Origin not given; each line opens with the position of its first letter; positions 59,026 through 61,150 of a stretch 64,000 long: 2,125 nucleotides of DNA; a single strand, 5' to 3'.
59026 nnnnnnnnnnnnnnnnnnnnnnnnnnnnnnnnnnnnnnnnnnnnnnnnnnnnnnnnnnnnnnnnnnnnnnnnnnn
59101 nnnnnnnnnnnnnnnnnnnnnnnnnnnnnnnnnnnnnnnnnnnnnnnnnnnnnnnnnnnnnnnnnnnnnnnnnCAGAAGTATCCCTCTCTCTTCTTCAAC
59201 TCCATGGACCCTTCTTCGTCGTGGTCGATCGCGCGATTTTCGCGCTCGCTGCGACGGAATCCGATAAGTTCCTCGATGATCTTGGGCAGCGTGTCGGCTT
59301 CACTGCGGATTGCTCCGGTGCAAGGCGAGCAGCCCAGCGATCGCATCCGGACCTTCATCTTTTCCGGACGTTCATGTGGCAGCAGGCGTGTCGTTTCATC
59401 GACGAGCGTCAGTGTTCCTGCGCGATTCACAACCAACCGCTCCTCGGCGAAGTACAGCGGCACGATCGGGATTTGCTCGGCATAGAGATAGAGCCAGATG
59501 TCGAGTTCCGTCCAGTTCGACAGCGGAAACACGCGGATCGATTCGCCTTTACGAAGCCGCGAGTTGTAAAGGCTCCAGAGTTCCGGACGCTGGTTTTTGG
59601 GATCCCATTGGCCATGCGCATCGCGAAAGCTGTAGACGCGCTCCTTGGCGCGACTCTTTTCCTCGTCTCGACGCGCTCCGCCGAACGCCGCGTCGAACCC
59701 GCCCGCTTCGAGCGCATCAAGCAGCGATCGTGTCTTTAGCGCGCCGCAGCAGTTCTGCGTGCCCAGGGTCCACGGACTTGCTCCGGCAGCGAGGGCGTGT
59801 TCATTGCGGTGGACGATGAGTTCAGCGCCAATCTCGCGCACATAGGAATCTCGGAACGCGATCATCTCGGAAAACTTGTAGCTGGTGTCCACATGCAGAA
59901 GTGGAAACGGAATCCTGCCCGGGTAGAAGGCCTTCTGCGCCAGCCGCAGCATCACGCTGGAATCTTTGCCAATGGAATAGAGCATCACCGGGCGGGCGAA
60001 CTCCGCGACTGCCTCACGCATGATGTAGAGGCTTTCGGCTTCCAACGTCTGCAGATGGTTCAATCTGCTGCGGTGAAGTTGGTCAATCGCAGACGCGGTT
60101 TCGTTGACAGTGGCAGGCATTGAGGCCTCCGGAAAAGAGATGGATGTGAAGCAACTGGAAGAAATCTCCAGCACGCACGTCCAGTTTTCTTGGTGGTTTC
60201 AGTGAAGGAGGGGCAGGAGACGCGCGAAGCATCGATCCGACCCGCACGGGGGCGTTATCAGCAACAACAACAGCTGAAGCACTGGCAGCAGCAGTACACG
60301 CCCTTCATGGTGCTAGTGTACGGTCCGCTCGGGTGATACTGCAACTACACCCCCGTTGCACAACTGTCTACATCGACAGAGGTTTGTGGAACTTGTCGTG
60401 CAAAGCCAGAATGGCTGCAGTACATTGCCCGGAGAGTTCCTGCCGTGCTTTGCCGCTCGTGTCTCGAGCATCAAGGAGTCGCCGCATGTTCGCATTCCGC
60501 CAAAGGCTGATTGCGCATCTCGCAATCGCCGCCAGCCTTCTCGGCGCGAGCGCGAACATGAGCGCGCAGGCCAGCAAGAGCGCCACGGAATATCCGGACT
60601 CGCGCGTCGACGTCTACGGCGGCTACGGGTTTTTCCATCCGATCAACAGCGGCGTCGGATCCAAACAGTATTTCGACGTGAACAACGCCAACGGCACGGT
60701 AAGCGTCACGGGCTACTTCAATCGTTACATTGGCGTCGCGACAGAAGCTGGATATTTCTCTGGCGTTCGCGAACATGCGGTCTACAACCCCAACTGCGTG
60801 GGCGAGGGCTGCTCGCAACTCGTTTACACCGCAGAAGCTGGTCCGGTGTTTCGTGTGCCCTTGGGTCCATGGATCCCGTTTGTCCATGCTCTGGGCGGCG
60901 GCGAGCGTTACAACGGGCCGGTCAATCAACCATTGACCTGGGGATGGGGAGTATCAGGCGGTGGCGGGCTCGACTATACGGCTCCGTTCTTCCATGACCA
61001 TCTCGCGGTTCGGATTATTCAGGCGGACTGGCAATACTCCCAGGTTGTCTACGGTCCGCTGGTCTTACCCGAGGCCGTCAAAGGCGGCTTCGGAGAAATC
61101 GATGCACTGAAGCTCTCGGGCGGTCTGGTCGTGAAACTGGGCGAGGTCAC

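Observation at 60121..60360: Cysteine-codon-packed upstream ORF in the cysD-cysN-cysH leader: candidate Cys-sensing leader-peptide attenuator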

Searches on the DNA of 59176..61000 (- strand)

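Call 5: search_rna_families(source=window, start=59500, end=61000, threshold=evalue, max_evalue=10)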
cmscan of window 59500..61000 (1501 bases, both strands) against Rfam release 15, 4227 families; matches with E-value up to 10: 3.
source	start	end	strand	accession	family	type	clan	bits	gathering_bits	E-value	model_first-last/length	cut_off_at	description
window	60701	60753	-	RF04333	Plastid-ycf3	Intron;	-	14.4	55.2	3.1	1-47/47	no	Plastid-ycf3 group II-D1 intron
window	60113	60182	+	RF01121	sR38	Gene; snRNA; snoRNA; CD-box;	-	13.2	50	3.9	1-59/59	no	Small nucleolar RNA sR38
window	60465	60538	+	RF02086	Yar_2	Gene; lncRNA;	-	12.8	50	9.8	1-74/74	no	Yellow-achaete intergenic RNA conserved region 2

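Call 64: search_rna_families(sources=[L028, L035, L044, L049, L052, L034, L038, L043, L075], threshold=gathering)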
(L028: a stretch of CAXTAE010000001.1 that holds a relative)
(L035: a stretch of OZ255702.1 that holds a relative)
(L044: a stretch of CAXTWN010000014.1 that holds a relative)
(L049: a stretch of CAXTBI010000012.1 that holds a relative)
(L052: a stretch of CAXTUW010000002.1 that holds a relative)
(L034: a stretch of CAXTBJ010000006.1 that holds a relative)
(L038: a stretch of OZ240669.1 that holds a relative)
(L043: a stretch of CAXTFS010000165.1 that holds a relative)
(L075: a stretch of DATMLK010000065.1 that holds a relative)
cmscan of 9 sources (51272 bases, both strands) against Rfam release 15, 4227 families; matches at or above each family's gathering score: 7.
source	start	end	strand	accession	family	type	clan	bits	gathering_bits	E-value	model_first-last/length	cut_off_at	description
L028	2171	2244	-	RF00005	tRNA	Gene; tRNA;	CL00001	67.1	29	1.6e-12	1-71/71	no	tRNA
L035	2171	2244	-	RF00005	tRNA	Gene; tRNA;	CL00001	67.1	29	1.6e-12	1-71/71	no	tRNA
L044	2212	2285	-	RF00005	tRNA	Gene; tRNA;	CL00001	67.1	29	1.6e-12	1-71/71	no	tRNA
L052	2164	2237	-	RF00005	tRNA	Gene; tRNA;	CL00001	67.1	29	1.6e-12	1-71/71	no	tRNA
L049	2181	2254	-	RF00005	tRNA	Gene; tRNA;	CL00001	65.5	29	4.4e-12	1-71/71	no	tRNA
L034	2166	2239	-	RF00005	tRNA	Gene; tRNA;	CL00001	65.5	29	4.4e-12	1-71/71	no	tRNA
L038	2172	2245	-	RF00005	tRNA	Gene; tRNA;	CL00001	65.5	29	4.4e-12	1-71/71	no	tRNA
